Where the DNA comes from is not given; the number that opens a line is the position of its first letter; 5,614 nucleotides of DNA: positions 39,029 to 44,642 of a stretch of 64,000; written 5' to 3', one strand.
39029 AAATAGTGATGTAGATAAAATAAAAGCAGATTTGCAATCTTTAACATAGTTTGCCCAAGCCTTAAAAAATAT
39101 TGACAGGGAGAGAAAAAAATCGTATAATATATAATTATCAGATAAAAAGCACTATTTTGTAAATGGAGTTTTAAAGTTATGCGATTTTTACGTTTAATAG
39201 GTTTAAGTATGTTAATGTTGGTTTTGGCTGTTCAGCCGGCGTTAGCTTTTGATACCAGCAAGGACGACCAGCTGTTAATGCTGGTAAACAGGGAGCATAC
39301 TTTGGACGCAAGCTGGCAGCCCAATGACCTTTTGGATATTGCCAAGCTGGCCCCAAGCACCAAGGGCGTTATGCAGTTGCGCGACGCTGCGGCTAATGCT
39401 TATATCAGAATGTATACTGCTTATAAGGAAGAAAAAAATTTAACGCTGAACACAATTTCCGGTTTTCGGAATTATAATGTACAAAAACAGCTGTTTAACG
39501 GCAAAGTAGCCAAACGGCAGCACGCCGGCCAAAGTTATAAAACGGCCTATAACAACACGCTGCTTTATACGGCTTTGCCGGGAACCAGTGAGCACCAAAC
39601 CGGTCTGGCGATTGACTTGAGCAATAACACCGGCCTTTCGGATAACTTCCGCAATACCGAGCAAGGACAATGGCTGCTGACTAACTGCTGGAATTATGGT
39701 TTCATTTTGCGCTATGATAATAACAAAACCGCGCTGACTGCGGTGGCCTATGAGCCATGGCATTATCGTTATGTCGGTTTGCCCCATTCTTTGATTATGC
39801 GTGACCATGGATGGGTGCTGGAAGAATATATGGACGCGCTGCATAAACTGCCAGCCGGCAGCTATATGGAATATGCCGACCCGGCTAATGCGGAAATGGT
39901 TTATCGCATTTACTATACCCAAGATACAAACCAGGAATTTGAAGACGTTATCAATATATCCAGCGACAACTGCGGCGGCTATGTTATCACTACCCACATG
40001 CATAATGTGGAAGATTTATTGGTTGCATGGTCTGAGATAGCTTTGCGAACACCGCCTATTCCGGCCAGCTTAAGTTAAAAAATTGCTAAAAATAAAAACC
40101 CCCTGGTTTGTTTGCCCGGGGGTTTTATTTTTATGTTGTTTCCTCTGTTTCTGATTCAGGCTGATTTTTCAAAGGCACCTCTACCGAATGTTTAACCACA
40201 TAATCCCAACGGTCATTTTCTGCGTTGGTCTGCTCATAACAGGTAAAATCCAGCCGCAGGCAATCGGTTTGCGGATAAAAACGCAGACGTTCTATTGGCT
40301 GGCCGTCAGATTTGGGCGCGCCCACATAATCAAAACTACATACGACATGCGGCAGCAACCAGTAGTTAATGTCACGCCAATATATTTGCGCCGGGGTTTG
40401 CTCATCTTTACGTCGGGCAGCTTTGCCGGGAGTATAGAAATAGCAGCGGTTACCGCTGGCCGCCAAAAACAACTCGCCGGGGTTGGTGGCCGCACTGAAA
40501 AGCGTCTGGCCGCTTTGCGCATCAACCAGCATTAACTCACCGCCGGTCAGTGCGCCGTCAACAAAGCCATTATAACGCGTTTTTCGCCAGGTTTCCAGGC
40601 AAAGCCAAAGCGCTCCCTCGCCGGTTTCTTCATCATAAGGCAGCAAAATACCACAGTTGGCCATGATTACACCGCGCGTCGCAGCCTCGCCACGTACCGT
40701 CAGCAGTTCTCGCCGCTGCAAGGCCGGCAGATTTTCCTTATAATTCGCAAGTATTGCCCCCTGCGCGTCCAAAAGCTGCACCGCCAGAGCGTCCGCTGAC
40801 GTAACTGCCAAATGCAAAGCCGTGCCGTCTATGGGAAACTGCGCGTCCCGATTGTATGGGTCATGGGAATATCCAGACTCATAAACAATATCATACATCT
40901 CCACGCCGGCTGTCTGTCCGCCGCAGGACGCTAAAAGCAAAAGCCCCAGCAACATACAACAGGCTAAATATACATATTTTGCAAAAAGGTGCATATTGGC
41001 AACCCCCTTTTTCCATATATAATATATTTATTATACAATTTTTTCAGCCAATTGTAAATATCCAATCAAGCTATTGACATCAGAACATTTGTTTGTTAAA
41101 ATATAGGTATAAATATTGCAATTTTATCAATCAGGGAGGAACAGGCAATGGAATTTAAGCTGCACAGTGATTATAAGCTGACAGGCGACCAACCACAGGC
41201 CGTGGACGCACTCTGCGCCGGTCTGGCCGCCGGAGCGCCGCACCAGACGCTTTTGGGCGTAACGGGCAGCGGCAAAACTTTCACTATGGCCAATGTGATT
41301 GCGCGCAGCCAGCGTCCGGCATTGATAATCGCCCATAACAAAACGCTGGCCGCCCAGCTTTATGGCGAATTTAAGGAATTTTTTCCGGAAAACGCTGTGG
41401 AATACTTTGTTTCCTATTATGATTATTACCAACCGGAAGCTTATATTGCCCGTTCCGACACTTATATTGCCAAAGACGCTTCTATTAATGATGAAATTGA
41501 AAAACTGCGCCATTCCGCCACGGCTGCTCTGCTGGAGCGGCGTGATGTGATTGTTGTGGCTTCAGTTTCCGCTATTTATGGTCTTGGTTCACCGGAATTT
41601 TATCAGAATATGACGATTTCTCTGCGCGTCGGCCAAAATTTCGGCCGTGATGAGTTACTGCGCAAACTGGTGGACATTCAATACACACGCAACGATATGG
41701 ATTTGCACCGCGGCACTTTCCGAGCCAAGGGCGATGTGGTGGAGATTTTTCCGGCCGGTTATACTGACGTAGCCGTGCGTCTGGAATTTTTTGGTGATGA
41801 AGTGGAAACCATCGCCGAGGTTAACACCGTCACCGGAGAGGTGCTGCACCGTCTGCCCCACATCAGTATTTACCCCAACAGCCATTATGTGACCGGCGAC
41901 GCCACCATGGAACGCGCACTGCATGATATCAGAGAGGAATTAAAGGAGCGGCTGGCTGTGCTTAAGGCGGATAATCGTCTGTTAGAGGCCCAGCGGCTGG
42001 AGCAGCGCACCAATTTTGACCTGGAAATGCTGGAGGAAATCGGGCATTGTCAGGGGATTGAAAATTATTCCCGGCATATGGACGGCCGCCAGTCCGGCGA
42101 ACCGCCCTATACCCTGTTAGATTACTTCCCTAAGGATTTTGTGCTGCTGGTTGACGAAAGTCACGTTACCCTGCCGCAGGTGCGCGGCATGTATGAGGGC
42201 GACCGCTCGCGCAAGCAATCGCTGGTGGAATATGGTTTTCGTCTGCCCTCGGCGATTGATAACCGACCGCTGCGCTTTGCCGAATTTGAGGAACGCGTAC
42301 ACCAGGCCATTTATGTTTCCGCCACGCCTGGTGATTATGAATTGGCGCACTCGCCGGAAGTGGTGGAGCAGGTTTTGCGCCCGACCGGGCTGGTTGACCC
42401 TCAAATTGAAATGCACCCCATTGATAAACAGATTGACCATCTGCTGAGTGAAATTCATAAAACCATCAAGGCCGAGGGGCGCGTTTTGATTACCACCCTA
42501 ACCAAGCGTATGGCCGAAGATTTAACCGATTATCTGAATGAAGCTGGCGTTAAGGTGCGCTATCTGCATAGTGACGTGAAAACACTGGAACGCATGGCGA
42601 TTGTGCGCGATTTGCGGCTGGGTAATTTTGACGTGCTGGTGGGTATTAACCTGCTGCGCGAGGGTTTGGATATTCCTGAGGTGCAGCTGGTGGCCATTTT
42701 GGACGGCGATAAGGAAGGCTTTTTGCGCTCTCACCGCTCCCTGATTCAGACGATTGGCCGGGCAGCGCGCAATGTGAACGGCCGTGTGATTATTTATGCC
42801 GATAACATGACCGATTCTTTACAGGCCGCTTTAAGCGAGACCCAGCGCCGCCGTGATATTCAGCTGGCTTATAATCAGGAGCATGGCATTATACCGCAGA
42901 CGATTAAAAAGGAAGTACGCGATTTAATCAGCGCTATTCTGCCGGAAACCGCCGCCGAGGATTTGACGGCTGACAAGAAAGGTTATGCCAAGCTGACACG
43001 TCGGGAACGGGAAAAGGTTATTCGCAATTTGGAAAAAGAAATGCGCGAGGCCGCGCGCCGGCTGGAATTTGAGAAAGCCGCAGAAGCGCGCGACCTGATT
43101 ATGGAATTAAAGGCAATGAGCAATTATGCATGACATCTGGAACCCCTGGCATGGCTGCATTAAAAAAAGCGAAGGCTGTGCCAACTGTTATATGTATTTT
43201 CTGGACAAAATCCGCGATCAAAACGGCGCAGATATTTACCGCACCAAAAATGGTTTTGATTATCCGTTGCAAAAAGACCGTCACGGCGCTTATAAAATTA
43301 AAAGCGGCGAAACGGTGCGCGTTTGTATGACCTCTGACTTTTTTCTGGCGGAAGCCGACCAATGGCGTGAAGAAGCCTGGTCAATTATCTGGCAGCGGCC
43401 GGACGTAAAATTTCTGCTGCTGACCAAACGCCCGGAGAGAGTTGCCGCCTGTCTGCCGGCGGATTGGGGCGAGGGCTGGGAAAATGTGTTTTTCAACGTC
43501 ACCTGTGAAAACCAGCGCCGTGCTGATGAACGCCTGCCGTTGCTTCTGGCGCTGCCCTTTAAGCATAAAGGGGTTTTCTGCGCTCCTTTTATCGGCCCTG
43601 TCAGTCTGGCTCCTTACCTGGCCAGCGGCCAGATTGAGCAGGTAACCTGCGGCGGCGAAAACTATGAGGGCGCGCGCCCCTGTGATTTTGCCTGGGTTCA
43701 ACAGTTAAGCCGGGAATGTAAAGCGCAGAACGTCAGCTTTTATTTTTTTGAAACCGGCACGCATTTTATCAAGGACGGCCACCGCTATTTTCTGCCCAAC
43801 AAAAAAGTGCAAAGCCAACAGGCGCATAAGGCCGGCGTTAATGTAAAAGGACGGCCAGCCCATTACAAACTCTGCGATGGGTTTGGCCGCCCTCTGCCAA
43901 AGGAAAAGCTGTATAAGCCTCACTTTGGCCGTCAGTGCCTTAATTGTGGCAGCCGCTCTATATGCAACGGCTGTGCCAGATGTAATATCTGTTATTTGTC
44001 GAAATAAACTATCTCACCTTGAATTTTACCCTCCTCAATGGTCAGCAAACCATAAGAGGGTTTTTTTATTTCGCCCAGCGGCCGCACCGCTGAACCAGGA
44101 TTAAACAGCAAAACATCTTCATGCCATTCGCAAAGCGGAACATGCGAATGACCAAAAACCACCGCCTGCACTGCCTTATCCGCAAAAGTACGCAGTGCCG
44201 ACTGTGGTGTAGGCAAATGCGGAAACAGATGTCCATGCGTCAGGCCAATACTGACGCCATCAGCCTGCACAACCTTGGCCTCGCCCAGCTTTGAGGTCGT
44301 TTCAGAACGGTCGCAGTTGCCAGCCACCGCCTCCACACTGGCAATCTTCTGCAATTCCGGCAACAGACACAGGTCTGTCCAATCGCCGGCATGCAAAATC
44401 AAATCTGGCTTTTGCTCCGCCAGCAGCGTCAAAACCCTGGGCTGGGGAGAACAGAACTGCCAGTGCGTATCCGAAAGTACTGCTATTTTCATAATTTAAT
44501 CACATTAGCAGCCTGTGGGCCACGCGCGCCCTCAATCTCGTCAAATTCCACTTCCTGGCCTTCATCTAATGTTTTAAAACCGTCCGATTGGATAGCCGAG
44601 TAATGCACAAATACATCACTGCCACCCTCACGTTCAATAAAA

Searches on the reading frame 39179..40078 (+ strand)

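Call 60: search_protein_families(library=pfam, proteins=[window:39179-40078:+], max_evalue=0.0001)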
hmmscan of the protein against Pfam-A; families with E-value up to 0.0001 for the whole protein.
window:39179-40078:+ (299 aa): 1 family
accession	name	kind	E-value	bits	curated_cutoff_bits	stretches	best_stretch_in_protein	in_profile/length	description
PF02557.22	VanY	-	1e-35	122.8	25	1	66-200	3-131/132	D-alanyl-D-alanine carboxypeptidase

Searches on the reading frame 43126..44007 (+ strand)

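Call 60: search_protein_families(library=pfam, proteins=[window:43126-44007:+], max_evalue=0.0001)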
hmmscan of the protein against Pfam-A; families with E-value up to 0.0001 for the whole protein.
window:43126-44007:+ (293 aa): 1 family
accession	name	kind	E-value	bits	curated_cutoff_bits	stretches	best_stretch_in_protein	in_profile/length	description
PF07505.17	DUF5131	-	9.6e-40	137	28.9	1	3-243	9-237/243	Protein of unknown function (DUF5131)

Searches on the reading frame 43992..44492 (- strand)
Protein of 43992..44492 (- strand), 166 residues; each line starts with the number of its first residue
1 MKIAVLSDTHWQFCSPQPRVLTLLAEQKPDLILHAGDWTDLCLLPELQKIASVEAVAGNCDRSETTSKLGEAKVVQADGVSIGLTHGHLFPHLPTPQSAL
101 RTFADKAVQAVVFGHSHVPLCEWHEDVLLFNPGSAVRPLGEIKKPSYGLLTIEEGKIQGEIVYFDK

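Call 60: search_protein_families(library=pfam, proteins=[window:43992-44492:-], max_evalue=0.0001)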
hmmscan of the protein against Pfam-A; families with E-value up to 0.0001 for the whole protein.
window:43992-44492:- (166 aa): 2 families
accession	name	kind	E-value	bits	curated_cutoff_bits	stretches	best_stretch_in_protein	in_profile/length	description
PF12850.12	Metallophos_2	-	3.8e-35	121.6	27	1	1-154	1-153/154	Calcineurin-like phosphoesterase superfamily domain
PF00149.33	Metallophos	-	2.5e-11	44.8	21.5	1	1-119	1-191/191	Calcineurin-like phosphoesterase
